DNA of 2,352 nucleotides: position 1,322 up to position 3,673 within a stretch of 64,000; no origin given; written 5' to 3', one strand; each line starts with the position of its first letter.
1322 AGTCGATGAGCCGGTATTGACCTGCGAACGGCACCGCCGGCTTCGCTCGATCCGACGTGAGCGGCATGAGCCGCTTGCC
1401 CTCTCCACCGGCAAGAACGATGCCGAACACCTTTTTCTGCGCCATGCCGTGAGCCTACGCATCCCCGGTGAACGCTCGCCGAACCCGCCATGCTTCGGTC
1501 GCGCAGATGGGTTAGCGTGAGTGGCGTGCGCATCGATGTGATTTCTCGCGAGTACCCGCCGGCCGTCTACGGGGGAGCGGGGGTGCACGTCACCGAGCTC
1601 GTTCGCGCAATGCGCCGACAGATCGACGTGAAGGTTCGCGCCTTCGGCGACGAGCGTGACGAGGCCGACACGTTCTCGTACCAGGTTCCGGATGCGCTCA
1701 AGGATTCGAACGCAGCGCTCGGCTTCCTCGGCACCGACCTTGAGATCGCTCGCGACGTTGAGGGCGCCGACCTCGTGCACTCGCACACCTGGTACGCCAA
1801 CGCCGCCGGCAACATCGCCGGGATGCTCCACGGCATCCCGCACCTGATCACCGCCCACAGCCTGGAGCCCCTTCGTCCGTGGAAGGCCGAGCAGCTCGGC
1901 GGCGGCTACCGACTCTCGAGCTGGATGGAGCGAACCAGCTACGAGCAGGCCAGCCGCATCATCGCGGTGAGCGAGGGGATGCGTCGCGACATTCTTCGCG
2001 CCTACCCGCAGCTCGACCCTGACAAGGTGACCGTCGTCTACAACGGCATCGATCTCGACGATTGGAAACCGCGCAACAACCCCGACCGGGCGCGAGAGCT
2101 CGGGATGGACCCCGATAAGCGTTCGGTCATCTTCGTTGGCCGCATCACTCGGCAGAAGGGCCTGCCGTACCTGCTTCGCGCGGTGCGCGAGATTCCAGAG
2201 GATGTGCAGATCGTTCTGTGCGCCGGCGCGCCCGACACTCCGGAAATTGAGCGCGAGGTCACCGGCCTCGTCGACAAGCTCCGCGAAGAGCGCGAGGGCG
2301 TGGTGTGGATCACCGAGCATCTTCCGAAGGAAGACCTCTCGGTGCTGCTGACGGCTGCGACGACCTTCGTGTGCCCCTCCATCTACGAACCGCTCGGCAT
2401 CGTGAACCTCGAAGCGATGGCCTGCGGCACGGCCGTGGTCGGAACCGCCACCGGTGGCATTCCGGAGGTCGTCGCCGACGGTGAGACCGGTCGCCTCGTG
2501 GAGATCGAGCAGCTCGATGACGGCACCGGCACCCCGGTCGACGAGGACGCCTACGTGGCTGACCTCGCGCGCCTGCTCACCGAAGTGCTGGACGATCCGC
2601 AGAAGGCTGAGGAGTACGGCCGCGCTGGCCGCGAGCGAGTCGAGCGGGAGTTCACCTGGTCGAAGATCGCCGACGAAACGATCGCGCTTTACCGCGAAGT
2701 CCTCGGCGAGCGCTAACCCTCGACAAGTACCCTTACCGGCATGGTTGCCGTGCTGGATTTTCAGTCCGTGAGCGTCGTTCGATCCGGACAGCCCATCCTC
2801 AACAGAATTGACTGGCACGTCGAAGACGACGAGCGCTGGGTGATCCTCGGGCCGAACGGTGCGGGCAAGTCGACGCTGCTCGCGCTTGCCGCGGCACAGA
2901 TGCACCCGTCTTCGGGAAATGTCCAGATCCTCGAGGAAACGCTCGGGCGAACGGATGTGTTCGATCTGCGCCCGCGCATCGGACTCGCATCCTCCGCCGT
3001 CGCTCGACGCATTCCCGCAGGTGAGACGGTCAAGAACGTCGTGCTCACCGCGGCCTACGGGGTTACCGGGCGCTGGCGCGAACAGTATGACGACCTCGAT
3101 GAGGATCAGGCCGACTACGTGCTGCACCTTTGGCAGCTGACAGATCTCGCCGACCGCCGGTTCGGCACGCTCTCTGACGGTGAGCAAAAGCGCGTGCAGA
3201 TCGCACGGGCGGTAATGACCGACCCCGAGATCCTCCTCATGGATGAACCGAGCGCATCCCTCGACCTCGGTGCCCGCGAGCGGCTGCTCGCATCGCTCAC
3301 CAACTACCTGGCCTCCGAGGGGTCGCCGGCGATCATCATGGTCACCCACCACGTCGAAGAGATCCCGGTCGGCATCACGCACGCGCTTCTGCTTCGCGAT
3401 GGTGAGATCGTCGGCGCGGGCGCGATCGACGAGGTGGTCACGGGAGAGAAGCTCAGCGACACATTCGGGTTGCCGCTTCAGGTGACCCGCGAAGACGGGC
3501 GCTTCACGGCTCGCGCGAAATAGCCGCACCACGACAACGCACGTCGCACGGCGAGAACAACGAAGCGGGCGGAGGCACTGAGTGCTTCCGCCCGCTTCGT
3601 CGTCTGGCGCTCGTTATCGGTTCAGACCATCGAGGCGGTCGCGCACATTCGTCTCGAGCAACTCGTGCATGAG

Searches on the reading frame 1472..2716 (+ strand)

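Call 29: search_protein_families(library=pfam, proteins=[window:1472-2716:+])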
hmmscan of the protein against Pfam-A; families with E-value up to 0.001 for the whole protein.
window:1472-2716:+ (414 aa): 8 families
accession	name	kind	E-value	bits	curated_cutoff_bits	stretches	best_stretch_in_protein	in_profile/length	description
PF13439.12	Glyco_transf_4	-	3.1e-31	109.1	28.5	1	33-196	1-169/170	Glycosyltransferase Family 4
PF00534.26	Glycos_transf_1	-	1.9e-30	106.1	26.4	1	208-389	7-172/172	Glycosyl transferases group 1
PF13692.12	Glyco_trans_1_4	-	1.6e-26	93.7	27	1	217-346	2-127/142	Glycosyl transferases group 1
PF13579.12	Glyco_trans_4_4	-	2.3e-22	80.5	29.7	1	34-192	1-158/158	Glycosyl transferase 4-like domain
PF20706.3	GT4-conflict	-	6.1e-15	55.5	26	1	150-401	137-383/385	Family 4 Glycosyltransferase in conflict systems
PF13524.12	Glyco_trans_1_2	-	4.6e-10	40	25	1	281-403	32-142/144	Glycosyl transferase-like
PF11997.14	DUF3492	-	0.0009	19.5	23.3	0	147-172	233-258/268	Domain of unknown function (DUF3492)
PF08323.17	Glyco_transf_5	-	0.00096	19.4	22.7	0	90-178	119-228/239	Starch synthase catalytic domain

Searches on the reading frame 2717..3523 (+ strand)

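Call 29: search_protein_families(library=pfam, proteins=[window:2717-3523:+])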
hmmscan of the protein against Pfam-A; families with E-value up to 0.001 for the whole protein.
window:2717-3523:+ (268 aa): 3 families
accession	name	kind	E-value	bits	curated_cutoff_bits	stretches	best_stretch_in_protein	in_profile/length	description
PF00005.33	ABC_tran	-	5.3e-28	98.8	25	1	28-179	1-136/137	ABC transporter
PF13304.12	AAA_21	-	2.7e-10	41.2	27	1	121-214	207-301/304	AAA domain, putative AbiEii toxin, Type IV TA system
PF13555.12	AAA_29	-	0.00035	20.7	27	1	32-59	16-44/61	P-loop containing region of AAA domain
